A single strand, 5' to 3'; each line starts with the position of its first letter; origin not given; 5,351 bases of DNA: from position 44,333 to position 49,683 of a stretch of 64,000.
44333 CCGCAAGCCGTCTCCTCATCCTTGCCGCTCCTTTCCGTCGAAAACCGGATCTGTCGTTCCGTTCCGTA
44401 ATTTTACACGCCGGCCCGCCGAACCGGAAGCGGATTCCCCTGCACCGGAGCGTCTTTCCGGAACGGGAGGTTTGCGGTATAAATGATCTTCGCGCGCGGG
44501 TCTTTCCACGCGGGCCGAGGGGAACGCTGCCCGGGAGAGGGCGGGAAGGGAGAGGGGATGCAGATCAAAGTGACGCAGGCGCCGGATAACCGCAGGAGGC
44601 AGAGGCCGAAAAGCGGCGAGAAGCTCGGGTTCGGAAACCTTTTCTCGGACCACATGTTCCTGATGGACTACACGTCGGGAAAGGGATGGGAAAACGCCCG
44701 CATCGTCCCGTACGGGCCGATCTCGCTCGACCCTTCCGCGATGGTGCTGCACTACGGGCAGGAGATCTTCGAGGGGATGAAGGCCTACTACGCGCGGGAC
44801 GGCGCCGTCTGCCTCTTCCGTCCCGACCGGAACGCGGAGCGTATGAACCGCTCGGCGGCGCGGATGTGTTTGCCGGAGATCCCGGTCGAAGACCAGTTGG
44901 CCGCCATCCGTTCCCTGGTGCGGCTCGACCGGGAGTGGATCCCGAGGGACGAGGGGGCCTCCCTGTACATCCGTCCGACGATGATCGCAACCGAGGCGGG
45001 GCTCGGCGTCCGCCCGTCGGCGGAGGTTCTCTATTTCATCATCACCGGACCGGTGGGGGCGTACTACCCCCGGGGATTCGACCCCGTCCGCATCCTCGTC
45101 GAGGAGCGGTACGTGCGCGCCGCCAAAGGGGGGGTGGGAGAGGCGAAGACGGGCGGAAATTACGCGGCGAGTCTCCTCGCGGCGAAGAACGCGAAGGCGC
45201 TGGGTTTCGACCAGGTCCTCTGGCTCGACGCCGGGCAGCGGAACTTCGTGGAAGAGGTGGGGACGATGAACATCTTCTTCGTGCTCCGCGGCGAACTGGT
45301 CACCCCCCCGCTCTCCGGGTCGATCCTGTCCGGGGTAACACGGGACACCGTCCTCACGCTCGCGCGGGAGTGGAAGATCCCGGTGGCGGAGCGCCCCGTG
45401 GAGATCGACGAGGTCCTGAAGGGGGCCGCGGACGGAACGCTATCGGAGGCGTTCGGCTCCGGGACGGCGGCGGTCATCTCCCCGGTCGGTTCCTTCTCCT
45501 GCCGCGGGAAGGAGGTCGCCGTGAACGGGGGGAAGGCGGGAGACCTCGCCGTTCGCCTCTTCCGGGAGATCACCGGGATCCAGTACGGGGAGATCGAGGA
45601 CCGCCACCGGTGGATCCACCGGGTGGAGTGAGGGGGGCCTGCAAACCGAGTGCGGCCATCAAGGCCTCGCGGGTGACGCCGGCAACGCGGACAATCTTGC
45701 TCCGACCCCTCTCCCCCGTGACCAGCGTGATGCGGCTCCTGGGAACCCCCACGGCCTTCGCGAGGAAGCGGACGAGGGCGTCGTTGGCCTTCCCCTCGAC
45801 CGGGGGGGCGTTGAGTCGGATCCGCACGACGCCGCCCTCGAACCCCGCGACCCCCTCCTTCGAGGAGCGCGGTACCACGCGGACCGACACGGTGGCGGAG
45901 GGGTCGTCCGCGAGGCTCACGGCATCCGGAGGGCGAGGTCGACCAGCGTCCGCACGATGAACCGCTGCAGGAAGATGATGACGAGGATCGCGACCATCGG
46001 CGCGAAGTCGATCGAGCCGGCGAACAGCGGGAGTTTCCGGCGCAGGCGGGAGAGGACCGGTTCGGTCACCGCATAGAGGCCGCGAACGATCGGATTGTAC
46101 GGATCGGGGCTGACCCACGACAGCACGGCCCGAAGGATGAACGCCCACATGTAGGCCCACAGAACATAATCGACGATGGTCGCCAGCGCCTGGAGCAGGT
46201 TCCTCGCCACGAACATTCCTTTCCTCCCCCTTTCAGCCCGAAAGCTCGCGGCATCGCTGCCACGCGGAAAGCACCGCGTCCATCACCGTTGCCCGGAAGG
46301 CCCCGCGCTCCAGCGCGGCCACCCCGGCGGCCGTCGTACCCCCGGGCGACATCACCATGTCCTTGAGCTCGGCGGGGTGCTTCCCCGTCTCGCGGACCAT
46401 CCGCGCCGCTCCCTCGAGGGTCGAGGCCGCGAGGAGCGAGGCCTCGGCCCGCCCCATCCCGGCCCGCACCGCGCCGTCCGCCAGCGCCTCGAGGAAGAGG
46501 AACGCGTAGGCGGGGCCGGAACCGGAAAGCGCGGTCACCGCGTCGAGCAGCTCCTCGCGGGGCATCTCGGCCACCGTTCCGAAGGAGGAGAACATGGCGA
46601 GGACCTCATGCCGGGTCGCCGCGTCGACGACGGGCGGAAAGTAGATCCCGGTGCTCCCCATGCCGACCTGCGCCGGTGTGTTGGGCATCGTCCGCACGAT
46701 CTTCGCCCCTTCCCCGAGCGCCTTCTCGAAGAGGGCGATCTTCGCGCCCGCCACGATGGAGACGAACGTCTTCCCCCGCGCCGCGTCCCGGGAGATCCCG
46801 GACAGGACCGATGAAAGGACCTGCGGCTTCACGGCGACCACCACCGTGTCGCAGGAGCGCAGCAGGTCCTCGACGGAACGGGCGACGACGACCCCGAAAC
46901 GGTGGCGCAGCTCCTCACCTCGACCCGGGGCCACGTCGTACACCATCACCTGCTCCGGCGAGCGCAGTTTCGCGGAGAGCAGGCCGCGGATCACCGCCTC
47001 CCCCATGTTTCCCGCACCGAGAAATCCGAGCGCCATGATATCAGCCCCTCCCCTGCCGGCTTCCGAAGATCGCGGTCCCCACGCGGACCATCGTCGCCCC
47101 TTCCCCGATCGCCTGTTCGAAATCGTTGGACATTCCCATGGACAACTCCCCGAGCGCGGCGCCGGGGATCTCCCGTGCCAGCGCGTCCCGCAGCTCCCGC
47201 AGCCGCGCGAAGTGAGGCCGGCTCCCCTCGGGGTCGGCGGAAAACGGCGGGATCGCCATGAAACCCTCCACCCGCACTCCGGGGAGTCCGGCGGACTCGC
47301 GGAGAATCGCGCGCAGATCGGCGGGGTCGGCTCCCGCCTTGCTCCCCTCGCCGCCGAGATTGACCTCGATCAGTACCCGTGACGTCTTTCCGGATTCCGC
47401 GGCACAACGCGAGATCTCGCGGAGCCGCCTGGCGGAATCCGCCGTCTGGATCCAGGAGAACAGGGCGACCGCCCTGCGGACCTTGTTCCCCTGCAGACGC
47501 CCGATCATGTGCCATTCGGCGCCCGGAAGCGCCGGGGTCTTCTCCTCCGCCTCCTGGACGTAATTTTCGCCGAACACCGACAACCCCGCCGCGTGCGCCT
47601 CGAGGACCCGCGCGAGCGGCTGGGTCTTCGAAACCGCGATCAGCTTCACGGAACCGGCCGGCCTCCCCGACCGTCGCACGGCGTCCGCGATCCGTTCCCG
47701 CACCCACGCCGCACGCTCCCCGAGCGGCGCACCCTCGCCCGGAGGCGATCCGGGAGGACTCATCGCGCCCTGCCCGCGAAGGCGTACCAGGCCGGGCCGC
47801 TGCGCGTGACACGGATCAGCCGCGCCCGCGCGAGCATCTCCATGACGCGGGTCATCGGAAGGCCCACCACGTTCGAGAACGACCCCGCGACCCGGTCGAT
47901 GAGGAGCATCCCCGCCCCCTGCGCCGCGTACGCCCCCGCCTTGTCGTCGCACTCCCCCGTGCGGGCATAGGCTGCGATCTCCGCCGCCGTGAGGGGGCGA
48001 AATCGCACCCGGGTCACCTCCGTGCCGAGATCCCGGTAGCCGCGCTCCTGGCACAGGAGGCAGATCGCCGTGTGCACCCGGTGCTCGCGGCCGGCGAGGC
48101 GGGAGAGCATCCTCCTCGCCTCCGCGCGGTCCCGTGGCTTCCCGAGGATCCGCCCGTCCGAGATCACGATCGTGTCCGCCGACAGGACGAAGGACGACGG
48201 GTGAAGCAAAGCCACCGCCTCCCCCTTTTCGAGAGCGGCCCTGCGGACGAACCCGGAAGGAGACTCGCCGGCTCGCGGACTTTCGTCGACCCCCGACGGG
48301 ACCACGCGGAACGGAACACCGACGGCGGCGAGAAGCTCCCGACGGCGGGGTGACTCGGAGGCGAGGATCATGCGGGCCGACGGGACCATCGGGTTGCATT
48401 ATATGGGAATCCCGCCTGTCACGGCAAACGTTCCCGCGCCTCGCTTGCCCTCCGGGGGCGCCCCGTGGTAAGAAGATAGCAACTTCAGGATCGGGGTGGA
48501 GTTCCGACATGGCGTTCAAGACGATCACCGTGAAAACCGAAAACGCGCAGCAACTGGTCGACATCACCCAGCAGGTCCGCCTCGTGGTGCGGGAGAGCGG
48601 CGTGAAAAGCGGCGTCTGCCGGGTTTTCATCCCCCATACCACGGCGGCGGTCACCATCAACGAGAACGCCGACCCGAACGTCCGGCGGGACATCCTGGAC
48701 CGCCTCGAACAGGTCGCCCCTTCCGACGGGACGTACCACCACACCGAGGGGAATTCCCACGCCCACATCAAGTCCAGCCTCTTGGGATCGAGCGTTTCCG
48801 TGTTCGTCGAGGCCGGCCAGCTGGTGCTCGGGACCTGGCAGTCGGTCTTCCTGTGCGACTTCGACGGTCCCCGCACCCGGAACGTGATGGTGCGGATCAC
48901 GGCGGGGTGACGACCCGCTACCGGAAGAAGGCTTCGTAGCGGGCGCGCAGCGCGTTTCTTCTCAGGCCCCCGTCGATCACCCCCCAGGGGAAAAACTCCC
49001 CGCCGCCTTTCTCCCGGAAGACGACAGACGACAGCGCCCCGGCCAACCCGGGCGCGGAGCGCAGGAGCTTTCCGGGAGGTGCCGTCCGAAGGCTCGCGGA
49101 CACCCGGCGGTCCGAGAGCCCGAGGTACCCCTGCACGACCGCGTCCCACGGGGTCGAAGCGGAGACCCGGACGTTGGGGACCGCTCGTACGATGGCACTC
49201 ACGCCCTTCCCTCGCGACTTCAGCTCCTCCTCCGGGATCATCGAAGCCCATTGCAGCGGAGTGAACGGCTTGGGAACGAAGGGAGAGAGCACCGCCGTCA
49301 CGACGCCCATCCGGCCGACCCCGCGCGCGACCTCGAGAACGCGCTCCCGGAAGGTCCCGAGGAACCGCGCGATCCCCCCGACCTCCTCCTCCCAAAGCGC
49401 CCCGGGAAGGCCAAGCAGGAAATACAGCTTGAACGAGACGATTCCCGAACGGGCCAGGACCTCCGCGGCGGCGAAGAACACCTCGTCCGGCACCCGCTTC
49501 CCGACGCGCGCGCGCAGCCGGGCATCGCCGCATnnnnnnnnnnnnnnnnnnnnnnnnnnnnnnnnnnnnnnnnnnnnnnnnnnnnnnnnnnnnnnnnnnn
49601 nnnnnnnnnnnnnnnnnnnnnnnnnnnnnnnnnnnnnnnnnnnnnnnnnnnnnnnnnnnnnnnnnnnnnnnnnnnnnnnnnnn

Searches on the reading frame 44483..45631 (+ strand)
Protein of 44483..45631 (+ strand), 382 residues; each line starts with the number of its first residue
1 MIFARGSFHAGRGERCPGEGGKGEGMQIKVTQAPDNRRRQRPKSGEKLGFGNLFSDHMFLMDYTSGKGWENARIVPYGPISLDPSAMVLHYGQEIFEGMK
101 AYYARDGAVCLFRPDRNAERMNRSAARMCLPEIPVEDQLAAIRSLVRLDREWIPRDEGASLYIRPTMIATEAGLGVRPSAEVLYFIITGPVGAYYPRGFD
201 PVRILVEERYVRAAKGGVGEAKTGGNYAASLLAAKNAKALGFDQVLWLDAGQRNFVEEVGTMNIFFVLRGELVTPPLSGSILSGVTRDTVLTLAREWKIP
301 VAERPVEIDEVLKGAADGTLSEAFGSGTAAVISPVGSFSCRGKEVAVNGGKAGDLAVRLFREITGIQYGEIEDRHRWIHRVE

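Call 73: search_protein_families(library=pfam, proteins=[window:44483-45631:+], max_evalue=0.001)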
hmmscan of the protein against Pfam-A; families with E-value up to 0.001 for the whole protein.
window:44483-45631:+ (382 aa): 1 family
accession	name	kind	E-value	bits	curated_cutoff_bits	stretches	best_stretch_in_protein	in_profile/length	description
PF01063.24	Aminotran_4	-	3.9e-35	122.1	28.5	1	95-337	2-222/223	Amino-transferase class IV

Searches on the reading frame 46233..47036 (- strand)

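Call 73: search_protein_families(library=pfam, proteins=[window:46233-47036:-], max_evalue=0.001)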
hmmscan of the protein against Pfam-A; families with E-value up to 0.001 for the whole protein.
window:46233-47036:- (267 aa): 4 families
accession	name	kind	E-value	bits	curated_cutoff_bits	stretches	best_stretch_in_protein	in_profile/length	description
PF14748.11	P5CR_dimer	-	1.5e-39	134.9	25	1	161-265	1-105/105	Pyrroline-5-carboxylate reductase dimerisation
PF03807.23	F420_oxidored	-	3.5e-20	72.8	21.6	1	3-97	2-94/94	NADP oxidoreductase coenzyme F420-dependent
PF03446.21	NAD_binding_2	-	3e-07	31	21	1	3-93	2-91/161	NAD binding domain of 6-phosphogluconate dehydrogenase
PF01408.29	GFO_IDH_MocA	-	5.4e-06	27.5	24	1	3-72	3-73/120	Oxidoreductase family, NAD-binding Rossmann fold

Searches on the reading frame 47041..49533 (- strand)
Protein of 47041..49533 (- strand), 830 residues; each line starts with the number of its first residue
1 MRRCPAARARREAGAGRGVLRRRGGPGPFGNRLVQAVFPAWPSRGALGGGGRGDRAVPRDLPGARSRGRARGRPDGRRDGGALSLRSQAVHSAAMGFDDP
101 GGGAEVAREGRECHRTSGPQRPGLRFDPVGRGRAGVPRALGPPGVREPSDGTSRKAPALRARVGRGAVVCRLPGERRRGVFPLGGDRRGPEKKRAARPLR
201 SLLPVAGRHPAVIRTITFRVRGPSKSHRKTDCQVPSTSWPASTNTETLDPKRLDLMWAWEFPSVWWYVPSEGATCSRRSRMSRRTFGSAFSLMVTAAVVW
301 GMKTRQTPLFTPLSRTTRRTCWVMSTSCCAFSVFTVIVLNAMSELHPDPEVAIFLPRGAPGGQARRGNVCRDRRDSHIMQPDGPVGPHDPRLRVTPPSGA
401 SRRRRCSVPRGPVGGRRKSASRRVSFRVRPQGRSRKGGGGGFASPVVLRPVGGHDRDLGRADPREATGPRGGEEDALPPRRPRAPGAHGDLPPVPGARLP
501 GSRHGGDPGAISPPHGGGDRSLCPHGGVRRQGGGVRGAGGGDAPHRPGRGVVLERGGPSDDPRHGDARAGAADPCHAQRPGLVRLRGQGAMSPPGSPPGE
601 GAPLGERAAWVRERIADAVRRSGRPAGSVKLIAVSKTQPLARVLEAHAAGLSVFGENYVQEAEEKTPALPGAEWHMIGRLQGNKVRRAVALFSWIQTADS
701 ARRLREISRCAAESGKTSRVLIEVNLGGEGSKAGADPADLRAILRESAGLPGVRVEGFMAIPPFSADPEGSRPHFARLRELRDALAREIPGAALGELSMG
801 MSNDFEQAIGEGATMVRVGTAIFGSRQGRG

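Call 73: search_protein_families(library=pfam, proteins=[window:47041-49533:-], max_evalue=0.001)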
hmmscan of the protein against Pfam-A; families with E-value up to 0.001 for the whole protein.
window:47041-49533:- (830 aa): 1 family
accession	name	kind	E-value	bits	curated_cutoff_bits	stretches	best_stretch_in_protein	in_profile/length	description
PF01168.26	Ala_racemase_N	-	2.2e-25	90.1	24.1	1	619-826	10-219/220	Alanine racemase, N-terminal domain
